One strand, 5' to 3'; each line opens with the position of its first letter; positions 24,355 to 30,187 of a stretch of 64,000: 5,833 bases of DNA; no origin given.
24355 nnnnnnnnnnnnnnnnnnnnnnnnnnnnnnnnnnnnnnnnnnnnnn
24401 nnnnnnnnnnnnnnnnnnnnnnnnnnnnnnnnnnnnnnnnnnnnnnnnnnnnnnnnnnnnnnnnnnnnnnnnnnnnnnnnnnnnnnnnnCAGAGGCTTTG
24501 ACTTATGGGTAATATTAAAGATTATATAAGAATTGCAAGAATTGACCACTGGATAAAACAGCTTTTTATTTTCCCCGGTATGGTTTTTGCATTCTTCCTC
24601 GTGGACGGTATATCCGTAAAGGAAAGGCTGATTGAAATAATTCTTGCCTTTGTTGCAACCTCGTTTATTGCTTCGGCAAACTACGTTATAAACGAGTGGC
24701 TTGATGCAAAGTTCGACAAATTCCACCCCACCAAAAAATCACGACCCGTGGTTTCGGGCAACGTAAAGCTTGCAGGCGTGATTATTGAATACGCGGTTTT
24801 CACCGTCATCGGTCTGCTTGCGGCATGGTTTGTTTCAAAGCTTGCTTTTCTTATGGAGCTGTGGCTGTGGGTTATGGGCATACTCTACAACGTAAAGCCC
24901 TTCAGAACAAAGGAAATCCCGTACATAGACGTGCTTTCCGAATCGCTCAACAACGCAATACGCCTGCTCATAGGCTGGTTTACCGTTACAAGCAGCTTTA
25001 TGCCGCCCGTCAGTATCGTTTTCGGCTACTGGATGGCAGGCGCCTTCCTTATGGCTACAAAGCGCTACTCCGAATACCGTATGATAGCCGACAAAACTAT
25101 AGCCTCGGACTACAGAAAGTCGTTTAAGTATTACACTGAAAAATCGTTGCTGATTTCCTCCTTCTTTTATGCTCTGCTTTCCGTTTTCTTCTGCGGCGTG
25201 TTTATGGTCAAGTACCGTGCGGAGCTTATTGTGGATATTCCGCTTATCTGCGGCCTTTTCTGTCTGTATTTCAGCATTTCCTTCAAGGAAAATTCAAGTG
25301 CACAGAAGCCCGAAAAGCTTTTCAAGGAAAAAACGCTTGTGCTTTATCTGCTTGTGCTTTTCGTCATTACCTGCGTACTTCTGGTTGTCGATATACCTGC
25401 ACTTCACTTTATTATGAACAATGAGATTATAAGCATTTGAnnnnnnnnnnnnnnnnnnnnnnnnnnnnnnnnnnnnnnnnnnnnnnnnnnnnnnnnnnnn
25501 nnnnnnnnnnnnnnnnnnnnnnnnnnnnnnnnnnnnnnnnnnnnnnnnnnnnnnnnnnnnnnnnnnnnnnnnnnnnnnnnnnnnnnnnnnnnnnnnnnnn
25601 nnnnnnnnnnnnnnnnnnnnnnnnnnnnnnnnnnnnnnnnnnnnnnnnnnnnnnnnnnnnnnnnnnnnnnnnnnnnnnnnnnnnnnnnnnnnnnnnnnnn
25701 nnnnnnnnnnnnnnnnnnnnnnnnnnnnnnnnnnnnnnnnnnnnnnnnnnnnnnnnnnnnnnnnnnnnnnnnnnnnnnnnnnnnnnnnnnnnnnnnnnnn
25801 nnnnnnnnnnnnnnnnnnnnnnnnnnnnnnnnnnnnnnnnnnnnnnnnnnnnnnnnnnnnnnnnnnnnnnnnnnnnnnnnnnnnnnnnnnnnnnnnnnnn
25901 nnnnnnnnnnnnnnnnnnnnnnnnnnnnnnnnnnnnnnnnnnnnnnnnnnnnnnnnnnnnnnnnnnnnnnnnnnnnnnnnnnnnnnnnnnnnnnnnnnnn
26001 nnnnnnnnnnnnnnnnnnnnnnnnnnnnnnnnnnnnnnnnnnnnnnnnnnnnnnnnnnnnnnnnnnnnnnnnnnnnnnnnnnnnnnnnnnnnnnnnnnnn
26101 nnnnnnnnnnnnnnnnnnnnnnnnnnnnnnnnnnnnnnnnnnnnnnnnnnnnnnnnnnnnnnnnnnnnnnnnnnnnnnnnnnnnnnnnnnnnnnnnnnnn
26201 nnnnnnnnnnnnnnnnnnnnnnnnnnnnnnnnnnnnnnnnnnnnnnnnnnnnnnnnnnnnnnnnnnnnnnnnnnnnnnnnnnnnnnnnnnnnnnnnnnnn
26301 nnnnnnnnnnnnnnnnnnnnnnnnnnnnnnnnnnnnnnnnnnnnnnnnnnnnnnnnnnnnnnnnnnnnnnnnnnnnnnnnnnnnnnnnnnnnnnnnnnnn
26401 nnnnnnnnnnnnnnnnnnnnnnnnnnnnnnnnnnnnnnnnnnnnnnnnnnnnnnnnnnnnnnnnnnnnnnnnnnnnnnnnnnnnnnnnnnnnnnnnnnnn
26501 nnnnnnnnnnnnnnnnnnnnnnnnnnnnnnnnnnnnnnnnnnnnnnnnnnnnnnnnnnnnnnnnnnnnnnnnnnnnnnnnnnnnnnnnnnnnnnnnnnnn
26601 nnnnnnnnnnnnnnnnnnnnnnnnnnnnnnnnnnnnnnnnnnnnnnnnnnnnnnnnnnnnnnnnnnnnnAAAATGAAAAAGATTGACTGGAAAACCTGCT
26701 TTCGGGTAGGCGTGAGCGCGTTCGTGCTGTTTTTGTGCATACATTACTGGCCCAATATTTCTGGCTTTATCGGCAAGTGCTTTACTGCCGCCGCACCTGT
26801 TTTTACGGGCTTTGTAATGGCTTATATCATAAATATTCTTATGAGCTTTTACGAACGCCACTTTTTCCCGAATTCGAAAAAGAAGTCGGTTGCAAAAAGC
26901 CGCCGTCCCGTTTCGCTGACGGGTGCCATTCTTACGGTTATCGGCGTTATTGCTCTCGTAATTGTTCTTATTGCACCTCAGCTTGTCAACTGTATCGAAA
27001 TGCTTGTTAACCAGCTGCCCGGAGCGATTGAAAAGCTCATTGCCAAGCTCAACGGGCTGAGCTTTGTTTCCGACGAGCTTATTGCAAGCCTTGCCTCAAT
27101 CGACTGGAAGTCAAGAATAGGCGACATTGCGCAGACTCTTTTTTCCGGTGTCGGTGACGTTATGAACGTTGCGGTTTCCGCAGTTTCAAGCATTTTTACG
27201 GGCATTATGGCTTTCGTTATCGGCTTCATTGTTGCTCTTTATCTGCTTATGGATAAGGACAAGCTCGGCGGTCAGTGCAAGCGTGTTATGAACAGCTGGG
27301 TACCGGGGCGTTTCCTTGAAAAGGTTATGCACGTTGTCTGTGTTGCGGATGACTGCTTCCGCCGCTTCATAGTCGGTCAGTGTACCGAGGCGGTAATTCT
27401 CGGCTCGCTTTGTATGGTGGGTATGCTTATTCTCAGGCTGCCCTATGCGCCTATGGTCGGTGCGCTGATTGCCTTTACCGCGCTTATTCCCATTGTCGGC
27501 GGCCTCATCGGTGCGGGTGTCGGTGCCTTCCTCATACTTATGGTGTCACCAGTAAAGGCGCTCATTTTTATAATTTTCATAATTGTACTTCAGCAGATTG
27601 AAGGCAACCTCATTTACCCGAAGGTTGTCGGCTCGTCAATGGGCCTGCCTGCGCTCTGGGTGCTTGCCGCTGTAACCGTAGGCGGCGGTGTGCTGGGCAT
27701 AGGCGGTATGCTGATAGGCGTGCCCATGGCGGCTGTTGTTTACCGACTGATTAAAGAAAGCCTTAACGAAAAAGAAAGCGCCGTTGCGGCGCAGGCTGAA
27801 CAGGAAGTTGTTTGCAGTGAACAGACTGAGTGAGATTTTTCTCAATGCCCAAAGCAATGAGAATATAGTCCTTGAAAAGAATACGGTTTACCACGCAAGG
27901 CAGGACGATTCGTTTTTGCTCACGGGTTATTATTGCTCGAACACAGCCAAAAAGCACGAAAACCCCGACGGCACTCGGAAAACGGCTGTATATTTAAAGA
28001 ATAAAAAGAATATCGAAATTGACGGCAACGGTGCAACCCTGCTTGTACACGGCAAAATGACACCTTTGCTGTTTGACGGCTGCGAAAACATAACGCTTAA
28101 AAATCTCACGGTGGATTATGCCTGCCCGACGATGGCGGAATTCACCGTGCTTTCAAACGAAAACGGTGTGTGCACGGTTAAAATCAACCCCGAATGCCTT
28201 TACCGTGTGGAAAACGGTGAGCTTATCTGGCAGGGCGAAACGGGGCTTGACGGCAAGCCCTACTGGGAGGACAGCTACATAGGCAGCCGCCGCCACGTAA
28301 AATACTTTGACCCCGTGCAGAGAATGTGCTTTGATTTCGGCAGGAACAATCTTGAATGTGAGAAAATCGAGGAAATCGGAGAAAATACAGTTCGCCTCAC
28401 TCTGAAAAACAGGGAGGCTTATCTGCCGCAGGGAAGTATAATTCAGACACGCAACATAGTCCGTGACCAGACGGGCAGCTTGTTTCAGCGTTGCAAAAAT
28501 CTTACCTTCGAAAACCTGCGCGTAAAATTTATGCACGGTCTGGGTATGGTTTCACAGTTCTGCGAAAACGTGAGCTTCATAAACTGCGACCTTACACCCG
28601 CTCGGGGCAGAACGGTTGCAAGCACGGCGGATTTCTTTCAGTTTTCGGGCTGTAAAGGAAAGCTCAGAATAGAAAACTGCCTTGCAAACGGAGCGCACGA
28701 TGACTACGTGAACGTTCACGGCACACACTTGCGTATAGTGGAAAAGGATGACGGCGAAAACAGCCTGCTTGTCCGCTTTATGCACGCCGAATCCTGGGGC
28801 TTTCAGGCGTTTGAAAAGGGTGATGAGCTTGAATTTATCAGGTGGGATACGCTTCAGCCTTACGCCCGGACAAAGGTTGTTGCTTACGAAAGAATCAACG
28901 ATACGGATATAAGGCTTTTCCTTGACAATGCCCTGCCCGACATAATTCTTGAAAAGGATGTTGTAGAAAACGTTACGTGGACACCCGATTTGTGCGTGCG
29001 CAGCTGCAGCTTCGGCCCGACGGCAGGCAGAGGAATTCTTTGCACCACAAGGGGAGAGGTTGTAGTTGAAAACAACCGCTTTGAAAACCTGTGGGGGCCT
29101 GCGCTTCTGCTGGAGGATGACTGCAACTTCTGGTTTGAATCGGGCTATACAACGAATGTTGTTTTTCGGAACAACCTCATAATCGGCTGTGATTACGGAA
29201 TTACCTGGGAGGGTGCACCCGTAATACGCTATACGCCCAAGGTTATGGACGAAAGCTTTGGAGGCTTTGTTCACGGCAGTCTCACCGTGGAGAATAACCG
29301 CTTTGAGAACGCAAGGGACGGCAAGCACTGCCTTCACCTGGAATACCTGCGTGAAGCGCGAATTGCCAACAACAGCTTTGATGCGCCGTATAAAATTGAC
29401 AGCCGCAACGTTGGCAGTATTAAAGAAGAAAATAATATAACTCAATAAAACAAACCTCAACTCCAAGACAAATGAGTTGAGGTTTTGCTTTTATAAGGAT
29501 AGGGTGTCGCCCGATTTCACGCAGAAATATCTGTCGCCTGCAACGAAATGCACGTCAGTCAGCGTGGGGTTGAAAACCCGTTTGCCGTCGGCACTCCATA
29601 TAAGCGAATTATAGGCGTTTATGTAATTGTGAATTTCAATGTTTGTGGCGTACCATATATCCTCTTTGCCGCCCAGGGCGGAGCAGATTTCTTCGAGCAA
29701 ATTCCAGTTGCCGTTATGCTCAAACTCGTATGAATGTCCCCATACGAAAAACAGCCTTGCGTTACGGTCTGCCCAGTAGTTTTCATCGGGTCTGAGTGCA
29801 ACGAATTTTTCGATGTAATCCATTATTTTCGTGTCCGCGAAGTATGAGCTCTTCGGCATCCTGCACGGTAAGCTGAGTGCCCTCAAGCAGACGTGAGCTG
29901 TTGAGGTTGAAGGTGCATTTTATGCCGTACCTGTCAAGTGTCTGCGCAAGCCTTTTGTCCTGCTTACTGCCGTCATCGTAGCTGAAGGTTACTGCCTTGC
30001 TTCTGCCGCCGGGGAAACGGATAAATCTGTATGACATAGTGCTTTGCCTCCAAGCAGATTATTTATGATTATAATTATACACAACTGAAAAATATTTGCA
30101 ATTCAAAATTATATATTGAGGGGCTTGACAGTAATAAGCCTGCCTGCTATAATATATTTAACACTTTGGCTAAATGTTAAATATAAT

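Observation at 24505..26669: DPPR-synthase-like UbiA prenyltransferase coupled to a GT-C-like polytopic protein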

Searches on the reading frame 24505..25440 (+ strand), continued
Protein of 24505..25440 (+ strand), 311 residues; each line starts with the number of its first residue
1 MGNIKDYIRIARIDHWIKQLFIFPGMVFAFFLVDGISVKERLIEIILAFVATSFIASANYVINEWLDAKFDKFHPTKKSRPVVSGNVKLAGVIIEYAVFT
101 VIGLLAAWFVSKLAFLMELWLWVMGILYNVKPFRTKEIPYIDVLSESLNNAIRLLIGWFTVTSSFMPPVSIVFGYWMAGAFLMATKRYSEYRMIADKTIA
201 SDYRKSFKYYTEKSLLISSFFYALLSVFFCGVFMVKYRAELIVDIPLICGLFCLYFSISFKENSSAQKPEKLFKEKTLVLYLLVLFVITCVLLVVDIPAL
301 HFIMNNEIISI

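Call 58: search_protein_families(library=ncbifam, proteins=[L003:10939-11625:+, L017:10943-11587:+, L012:3437-4027:+], max_evalue=0.01)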
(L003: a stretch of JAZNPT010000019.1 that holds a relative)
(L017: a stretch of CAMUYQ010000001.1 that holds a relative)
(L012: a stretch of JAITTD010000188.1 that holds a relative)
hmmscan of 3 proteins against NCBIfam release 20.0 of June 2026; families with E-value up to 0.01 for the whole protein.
L003:10939-11625:+ (228 aa): 8 families
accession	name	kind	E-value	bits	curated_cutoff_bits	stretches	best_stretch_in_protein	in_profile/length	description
TIGR01662.1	HAD-SF-IIIA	subfamily_domain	2.7e-06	27.5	44.6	1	138-203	68-134/141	HAD-IIIA family hydrolase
TIGR01549.1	HAD-SF-IA-v1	subfamily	4.2e-06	27.3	23.3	1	117-201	69-149/149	HAD-IA family hydrolase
TIGR02253.1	CTE7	subfamily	9.7e-05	22.2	169.75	1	17-214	7-201/221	TIGR02253 family HAD-type hydrolase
TIGR02254.1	YjjG_YfnB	equivalog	0.00012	21.6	159.9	1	158-213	147-202/223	YjjG family noncanonical pyrimidine nucleotidase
TIGR01452.1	PGP_euk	subfamily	0.00029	20.4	201.95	1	156-204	195-243/279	phosphoglycolate/pyridoxal phosphate family phosphatase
TIGR01668.1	YqeG_hyp_ppase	hypoth_equivalog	0.0021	17.6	89.1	0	114-194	47-122/170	YqeG family HAD IIIA-type phosphatase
TIGR01656.1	Histidinol-ppas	subfamily_domain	0.0059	16.5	84.15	0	141-203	77-141/149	histidinol-phosphate phosphatase domain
TIGR01457.1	HAD-SF-IIA-hyp2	hypoth_equivalog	0.0096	15.4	247.65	0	159-212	174-227/249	TIGR01457 family HAD-type hydrolase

L017:10943-11587:+ (214 aa): 17 families
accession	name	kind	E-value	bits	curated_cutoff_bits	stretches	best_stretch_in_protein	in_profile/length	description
TIGR02253.1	CTE7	subfamily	1.3e-13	51.2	169.75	1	9-207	3-201/221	TIGR02253 family HAD-type hydrolase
TIGR01549.1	HAD-SF-IA-v1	subfamily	8.2e-09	36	23.3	1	112-194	68-149/149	HAD-IA family hydrolase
TIGR01662.1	HAD-SF-IIIA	subfamily_domain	1.2e-08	35.2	44.6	1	106-196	28-134/141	HAD-IIIA family hydrolase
NF009695.0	PRK13222.1-2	equivalog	3.8e-08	33.1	225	1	151-199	145-192/226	phosphoglycolate phosphatase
NF009804.0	PRK13288.1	equivalog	5.8e-06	25.9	218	1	13-189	8-173/215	pyrophosphatase PpaX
TIGR01668.1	YqeG_hyp_ppase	hypoth_equivalog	8.3e-06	25.4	89.1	1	106-186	46-121/170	YqeG family HAD IIIA-type phosphatase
TIGR01449.2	PGP_bact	equivalog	9.1e-06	25.3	180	1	150-198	135-182/213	phosphoglycolate phosphatase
TIGR02254.1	YjjG_YfnB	equivalog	0.00012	21.7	159.9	1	156-200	152-196/223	YjjG family noncanonical pyrimidine nucleotidase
TIGR02252.1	DREG-2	subfamily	0.00053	19.8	155.2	1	108-196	110-200/203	HAD hydrolase, REG-2-like, family IA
TIGR01656.1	Histidinol-ppas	subfamily_domain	0.00055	19.9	84.15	1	146-197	93-142/149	histidinol-phosphate phosphatase domain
NF009694.0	PRK13222.1-1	equivalog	0.00055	19.3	415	0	153-195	164-205/252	phosphoglycolate phosphatase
TIGR01457.1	HAD-SF-IIA-hyp2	hypoth_equivalog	0.0025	17.3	247.65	0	156-207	178-229/249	TIGR01457 family HAD-type hydrolase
NF009697.0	PRK13222.1-4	equivalog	0.0025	17.2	327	0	153-196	147-189/232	phosphoglycolate phosphatase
TIGR01428.1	HAD_type_II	equivalog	0.0029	17.6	125.4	0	9-202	2-192/197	haloacid dehalogenase type II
TIGR01993.1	Pyr-5-nucltdase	equivalog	0.0032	17.3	142.9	0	10-27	2-20/183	pyrimidine 5'-nucleotidase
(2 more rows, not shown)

L012:3437-4027:+ (196 aa): 8 families
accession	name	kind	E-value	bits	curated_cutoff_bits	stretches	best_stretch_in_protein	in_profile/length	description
TIGR01549.1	HAD-SF-IA-v1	subfamily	2.7e-09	37.6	23.3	1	71-180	41-149/149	HAD-IA family hydrolase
TIGR02252.1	DREG-2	subfamily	1.4e-06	28.2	155.2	1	90-182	107-200/203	HAD hydrolase, REG-2-like, family IA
NF009695.0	PRK13222.1-2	equivalog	2.4e-06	27.2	225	1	141-187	149-194/226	phosphoglycolate phosphatase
TIGR01662.1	HAD-SF-IIIA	subfamily_domain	1e-05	25.6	44.6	1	87-182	24-134/141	HAD-IIIA family hydrolase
TIGR02253.1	CTE7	subfamily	7.8e-05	22.5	169.75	1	62-187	71-195/221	TIGR02253 family HAD-type hydrolase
TIGR01668.1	YqeG_hyp_ppase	hypoth_equivalog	0.00043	19.8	89.1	0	94-183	49-132/170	YqeG family HAD IIIA-type phosphatase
TIGR01449.2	PGP_bact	equivalog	0.00078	19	180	1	134-188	133-186/213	phosphoglycolate phosphatase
TIGR02254.1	YjjG_YfnB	equivalog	0.002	17.7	159.9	0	123-189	136-199/223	YjjG family noncanonical pyrimidine nucleotidase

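Call 59: fold_search(model_id=the predicted structure, library=pdb)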
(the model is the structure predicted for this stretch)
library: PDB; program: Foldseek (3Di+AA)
matches with E <= 10: 552; with E <= 0.001: 15
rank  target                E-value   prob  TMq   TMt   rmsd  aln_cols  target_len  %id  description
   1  8j8j_A                2.2e-08  1.00  0.77  0.82   3.4       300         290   22  Membrane bound PRTase, C3 symmetry, donor bound (released 2024-02-07)
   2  4tq3_A                5.5e-08  1.00  0.67  0.73   6.9       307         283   20  Structure of a UbiA homolog from Archaeoglobus fulgidus bound to GPP and Mg2+ (released 2014-07-16)
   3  4tq4_D                6.7e-08  1.00  0.67  0.71   5.3       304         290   20  Structure of a UbiA homolog from Archaeoglobus fulgidus bound to DMAPP and Mg2+ (released 2014-07-16)
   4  4tq3_B                9.0e-08  1.00  0.67  0.72   5.3       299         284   20  Structure of a UbiA homolog from Archaeoglobus fulgidus bound to GPP and Mg2+ (released 2014-07-16)
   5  4tq4_A                1.3e-07  1.00  0.67  0.72   6.9       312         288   20  Structure of a UbiA homolog from Archaeoglobus fulgidus bound to DMAPP and Mg2+ (released 2014-07-16)
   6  4tq4_B                1.4e-07  1.00  0.67  0.71   5.2       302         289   21  Structure of a UbiA homolog from Archaeoglobus fulgidus bound to DMAPP and Mg2+ (released 2014-07-16)
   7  4tq4_C                1.4e-07  1.00  0.68  0.73   5.0       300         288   21  Structure of a UbiA homolog from Archaeoglobus fulgidus bound to DMAPP and Mg2+ (released 2014-07-16)
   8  4tq5                  3.8e-07  1.00  0.64  0.72   7.1       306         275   20  Structure of a UbiA homolog from Archaeoglobus fulgidus (released 2014-07-16)
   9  4tq6_B                7.7e-07  1.00  0.65  0.75   5.2       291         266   19  Structure of a UbiA homolog from Archaeoglobus fulgidus bound to Cd2+ (released 2014-07-16)
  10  8j8k_A                1.2e-06  1.00  0.73  0.78   4.1       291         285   20  Membrane bound PRTase, C3 symmetry, acceptor bound (released 2024-02-07)
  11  7bpu_A                3.7e-06  1.00  0.62  0.67   5.8       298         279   17  Structural and mechanistic insights into the biosynthesis of Digeranylgeranylglyceryl phosphate synthase in membranes (released 2021-04-14)
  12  6m31_A                7.8e-06  1.00  0.61  0.66   7.5       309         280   17  Structural and Functional Insights into an Archaeal Lipid Synthase (released 2021-02-03)
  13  4tq6_A                8.9e-06  1.00  0.63  0.72   5.5       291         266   19  Structure of a UbiA homolog from Archaeoglobus fulgidus bound to Cd2+ (released 2014-07-16)
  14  4od4_A                2.0e-04  1.00  0.63  0.71   5.1       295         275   18  Apo structure of a UbiA homolog from Aeropyrum pernix K1 (released 2014-03-19)
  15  4od5_A                6.3e-04  1.00  0.65  0.73   5.3       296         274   18  Substrate-bound structure of a UbiA homolog from Aeropyrum pernix K1 (released 2014-03-19)
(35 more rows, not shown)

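Call 70: search_protein_families(library=pfam, alignment_id=A4, max_evalue=0.00001)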
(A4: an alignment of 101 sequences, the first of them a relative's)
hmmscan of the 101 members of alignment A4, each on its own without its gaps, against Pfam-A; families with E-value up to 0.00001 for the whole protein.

A. member 1, L001:7475-8746:+ (424 aa): 1 family
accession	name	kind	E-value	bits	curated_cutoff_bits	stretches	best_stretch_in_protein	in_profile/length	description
PF00275.25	EPSP_synthase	-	4.5e-68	230.3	22.8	1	15-414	2-417/417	EPSP synthase (3-phosphoshikimate 1-carboxyvinyltransferase)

B. families by the number of members that match (of 101 scanned): 102 families (the first 25 are shown)
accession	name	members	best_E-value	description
PF00682.25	HMGL-like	7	3e-24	HMGL-like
PF00005.33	ABC_tran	6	1.9e-39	ABC transporter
PF01926.29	MMR_HSR1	6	7.7e-24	50S ribosome-binding GTPase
PF02421.24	FeoB_N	6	4.4e-09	Ferrous iron transport protein B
PF06071.19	YchF-GTPase_C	5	3.6e-38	Protein of unknown function (DUF933)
PF00534.26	Glycos_transf_1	5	7.8e-32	Glycosyl transferases group 1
PF13692.12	Glyco_trans_1_4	5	6.2e-29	Glycosyl transferases group 1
PF13439.12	Glyco_transf_4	5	1.8e-12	Glycosyltransferase Family 4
PF01795.25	Methyltransf_5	4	8.8e-124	MraW methylase family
PF13419.12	HAD_2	3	9.7e-34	Haloacid dehalogenase-like hydrolase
PF04055.27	Radical_SAM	3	8.6e-26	Radical SAM superfamily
PF00702.32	Hydrolase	3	7.9e-23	haloacid dehalogenase-like hydrolase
PF13304.12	AAA_21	3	5.3e-14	AAA domain, putative AbiEii toxin, Type IV TA system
PF12710.13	HAD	3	3.7e-12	haloacid dehalogenase-like hydrolase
PF01266.30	DAO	3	1.6e-11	FAD dependent oxidoreductase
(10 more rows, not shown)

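Call 77: search_dna_similar(query=window:24505-25437:+, collection=phages, mode=protein, max_rows=12)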
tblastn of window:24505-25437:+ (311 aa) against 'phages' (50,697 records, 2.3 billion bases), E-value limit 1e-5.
Records with a match: 1; places in all: 1; records where one place covers at least 80% of the query: 0.
Best place of each record, by identity: <60% 1.
By first word of the organism name: Bacteriophage 1.
By host as written in the record: - 1.
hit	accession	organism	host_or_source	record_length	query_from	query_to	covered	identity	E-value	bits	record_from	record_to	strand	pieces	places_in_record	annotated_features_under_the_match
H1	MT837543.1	Bacteriophage sp.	human fecal samples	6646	4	161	51%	32.1%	2e-8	62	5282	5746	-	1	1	record has no annotation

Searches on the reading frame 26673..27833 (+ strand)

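Call 3: search_protein_families(library=pfam, proteins=[window:26673-27833:+], max_evalue=0.01)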
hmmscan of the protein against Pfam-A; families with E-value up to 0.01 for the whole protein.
window:26673-27833:+ (386 aa): 1 family
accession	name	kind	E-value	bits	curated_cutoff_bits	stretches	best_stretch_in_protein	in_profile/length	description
PF01594.21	AI-2E_transport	-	4.4e-45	154.7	34.3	1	30-362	19-325/327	AI-2E family transporter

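Call 4: search_protein_families(library=ncbifam, proteins=[window:26673-27833:+], max_evalue=0.01)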
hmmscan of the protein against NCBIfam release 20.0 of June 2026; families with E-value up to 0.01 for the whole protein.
window:26673-27833:+ (386 aa): 3 families
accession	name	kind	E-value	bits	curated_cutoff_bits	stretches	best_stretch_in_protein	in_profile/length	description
TIGR02872.1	spore_ytvI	equivalog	1.6e-19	70.5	198.15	1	38-361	17-336/341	sporulation integral membrane protein YtvI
NF045801.1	efflux_ABUW_0982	equivalog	8.5e-18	64.4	675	1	42-382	27-361/392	chloramphenicol efflux transporter CxpE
NF008930.0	PRK12287.1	subfamily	1.6e-09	37.9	318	1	39-360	29-325/344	AI-2E family transporter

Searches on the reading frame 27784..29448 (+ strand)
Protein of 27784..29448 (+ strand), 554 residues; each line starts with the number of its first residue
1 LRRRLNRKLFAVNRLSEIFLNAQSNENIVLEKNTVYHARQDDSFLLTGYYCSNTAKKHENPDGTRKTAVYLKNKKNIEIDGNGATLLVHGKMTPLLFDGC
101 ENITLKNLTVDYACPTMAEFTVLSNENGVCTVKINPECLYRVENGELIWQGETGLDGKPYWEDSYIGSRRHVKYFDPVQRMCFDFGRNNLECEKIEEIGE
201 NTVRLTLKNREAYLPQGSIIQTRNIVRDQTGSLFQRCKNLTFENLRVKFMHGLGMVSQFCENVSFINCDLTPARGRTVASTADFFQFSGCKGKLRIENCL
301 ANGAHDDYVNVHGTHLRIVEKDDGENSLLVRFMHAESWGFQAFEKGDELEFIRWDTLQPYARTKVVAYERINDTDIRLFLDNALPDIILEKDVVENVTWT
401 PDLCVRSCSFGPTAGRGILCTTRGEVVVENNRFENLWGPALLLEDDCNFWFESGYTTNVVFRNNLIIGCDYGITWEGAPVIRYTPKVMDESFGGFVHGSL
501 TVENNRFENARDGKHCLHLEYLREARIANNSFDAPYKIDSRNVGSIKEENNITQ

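Call 3: search_protein_families(library=pfam, proteins=[window:27784-29448:+], max_evalue=0.01)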
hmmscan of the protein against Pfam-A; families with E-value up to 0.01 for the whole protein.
window:27784-29448:+ (554 aa): 4 families
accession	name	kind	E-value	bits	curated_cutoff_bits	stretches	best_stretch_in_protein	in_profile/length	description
PF23764.1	Beta-barrel_GLAA-B_II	-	2.2e-20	73.1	28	1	328-394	2-67/67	GLAA-B beta-barrel domain II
PF13229.12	Beta_helix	-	5.4e-11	42.8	25.9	1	400-474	77-144/158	Right handed beta helix region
PF23763.2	Beta-barrel_GLAA-B_I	-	3.3e-07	30.9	28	1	118-220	1-95/95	GLAA-B beta-barrel domain I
PF05048.19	NosD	-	9.6e-06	25.6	23.6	0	457-532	47-123/212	Periplasmic copper-binding protein (NosD)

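Call 4: search_protein_families(library=ncbifam, proteins=[window:27784-29448:+], max_evalue=0.01)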
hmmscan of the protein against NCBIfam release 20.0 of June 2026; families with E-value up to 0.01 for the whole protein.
window:27784-29448:+ (554 aa): 0 families

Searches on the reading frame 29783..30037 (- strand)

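Call 33: search_protein_families(library=pfam, proteins=[window:29783-30037:-], max_evalue=0.001)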
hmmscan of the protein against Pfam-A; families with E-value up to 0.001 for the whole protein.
window:29783-30037:- (84 aa): 1 family
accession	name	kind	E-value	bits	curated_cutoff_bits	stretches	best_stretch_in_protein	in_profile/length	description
PF01522.26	Polysacc_deac_1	-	0.0008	19.8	23.1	1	12-69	5-59/124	Polysaccharide deacetylase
